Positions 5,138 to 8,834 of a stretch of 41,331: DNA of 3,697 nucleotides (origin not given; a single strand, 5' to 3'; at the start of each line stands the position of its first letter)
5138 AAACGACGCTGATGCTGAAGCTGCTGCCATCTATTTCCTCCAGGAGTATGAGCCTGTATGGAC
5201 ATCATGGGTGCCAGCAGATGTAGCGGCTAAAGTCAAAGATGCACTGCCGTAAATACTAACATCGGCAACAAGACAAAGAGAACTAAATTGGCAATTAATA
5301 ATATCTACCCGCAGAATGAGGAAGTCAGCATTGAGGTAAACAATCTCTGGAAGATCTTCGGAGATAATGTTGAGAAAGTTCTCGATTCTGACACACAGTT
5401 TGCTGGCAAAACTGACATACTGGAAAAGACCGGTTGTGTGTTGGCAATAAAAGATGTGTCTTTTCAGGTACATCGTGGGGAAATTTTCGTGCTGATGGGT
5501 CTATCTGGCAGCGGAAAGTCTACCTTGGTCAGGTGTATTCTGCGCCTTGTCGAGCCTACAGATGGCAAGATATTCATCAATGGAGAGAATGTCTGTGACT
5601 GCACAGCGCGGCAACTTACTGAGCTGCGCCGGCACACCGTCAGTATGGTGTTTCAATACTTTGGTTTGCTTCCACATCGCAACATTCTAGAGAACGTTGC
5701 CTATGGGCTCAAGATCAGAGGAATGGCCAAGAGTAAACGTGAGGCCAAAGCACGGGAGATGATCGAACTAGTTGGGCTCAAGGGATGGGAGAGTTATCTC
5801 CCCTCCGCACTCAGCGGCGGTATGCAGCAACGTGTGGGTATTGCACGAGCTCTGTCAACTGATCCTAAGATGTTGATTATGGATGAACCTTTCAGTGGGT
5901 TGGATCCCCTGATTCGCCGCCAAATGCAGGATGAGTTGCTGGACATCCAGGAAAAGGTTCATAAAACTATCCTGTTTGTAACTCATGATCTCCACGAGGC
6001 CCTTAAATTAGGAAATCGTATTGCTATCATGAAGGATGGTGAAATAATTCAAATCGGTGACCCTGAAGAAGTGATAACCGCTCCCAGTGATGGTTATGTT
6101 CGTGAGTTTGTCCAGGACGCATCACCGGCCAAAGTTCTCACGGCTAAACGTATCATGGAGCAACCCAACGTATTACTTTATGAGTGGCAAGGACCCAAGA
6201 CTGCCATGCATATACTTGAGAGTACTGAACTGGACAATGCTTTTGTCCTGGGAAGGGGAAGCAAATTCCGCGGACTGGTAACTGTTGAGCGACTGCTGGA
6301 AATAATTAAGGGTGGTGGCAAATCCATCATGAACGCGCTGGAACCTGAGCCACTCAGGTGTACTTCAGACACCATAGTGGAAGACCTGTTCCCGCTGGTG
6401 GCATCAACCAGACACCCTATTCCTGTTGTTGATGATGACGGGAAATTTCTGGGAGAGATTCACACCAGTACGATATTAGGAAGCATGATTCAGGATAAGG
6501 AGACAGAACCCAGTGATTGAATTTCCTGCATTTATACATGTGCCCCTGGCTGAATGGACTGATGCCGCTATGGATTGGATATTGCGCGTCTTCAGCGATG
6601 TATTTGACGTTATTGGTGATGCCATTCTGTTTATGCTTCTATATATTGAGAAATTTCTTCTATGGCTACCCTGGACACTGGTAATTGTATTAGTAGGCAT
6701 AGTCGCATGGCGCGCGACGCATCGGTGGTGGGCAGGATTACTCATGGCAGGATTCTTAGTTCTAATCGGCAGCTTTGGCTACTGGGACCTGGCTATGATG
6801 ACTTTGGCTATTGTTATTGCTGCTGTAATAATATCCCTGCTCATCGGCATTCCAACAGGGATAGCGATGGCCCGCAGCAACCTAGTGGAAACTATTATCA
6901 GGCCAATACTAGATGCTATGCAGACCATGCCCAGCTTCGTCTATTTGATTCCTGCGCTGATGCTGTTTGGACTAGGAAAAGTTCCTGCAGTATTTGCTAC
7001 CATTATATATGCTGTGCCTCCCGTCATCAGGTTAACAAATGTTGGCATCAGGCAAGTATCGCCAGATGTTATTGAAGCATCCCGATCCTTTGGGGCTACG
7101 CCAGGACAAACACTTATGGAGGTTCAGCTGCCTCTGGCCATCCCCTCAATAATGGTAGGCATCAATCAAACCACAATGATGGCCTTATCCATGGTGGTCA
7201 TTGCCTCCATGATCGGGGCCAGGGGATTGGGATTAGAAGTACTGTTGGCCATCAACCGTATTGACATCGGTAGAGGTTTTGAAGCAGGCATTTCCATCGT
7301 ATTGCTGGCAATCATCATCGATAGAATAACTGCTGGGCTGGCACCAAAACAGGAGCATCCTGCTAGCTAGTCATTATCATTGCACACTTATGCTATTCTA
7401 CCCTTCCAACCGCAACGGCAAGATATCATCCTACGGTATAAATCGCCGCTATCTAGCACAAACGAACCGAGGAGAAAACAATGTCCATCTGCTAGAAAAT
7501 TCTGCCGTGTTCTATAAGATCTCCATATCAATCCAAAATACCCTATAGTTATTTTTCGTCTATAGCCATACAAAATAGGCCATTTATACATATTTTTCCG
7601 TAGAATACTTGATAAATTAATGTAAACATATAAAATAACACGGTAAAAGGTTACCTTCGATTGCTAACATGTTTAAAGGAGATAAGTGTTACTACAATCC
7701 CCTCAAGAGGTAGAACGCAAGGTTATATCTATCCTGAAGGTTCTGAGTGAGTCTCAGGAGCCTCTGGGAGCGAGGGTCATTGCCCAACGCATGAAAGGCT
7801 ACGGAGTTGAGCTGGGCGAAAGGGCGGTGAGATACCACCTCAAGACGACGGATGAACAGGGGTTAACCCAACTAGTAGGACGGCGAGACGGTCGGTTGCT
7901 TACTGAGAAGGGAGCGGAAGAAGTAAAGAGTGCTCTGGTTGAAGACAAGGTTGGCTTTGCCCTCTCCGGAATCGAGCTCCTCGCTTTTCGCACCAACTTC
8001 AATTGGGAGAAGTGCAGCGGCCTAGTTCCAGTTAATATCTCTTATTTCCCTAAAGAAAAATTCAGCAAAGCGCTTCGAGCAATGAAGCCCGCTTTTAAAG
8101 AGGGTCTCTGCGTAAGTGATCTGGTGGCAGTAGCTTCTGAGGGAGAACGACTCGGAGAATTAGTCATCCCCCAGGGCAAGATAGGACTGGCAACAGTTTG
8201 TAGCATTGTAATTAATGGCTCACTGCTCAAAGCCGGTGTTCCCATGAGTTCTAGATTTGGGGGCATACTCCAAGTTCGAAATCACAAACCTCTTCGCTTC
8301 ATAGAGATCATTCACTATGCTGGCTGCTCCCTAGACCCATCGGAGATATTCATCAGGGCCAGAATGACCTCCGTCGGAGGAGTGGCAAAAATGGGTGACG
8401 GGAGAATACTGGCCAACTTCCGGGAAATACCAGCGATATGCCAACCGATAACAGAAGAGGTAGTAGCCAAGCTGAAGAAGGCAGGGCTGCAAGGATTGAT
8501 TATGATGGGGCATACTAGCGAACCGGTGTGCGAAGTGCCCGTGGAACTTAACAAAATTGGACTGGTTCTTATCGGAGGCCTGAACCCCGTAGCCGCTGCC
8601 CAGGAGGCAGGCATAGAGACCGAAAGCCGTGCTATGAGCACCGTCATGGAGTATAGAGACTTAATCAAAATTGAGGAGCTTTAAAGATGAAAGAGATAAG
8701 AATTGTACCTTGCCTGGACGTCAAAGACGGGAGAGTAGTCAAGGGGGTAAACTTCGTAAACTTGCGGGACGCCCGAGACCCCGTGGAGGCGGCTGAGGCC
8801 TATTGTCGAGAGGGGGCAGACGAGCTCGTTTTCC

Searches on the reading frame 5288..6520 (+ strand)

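Call 7: search_protein_families(library=pfam, proteins=[window:5288-6520:+], max_evalue=0.00001)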
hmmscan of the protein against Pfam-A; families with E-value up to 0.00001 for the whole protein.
window:5288-6520:+ (410 aa): 3 families
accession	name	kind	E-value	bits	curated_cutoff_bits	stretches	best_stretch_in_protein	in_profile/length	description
PF00005.33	ABC_tran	-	7e-35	121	25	1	55-202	2-136/137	ABC transporter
PF13304.12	AAA_21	-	2.1e-07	31.7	27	0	174-235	237-300/304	AAA domain, putative AbiEii toxin, Type IV TA system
PF00571.33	CBS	-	7.9e-07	29.8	24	0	353-398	7-53/57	CBS domain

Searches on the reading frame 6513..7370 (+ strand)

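Call 7: search_protein_families(library=pfam, proteins=[window:6513-7370:+], max_evalue=0.00001)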
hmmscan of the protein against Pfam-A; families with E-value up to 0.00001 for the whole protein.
window:6513-7370:+ (285 aa): 1 family
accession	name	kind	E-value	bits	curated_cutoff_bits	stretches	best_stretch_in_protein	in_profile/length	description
PF00528.27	BPD_transp_1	-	5e-27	95.3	26.4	1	112-280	1-182/184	Binding-protein-dependent transport system inner membrane component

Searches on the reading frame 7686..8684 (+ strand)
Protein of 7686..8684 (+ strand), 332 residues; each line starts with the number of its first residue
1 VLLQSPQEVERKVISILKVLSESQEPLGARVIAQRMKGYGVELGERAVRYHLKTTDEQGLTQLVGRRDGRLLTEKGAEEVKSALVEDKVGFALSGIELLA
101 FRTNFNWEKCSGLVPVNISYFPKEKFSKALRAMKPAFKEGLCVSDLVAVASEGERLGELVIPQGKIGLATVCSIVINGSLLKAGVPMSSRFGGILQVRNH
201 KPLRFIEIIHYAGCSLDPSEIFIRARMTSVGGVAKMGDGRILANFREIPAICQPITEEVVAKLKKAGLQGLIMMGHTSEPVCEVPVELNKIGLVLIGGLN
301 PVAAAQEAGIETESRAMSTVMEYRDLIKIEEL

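Call 3: search_protein_families(library=ncbifam, proteins=[window:7686-8684:+], max_evalue=0.00001)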
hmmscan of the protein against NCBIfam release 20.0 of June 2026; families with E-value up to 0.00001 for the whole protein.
window:7686-8684:+ (332 aa): 0 families

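Call 4: search_protein_families(library=pfam, proteins=[window:7686-8684:+], max_evalue=0.00001)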
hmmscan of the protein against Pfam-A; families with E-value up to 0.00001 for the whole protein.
window:7686-8684:+ (332 aa): 2 families
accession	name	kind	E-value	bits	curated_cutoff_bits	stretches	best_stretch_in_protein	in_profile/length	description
PF01995.21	NRD1_2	-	2.4e-83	279.5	25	1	89-326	1-236/238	NrpR regulatory domains NRD1 and 2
PF08461.16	HTH_12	-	1.4e-19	70.2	21.4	1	14-79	1-65/66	Ribonuclease R winged-helix domain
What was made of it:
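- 7686..8684 (+): NrpR-type nitrogen repressor, first gene of the NrpR-hisF1-FMN1 unit. PF01995 279.5 bits and HTH_12 70 bits (call 4).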
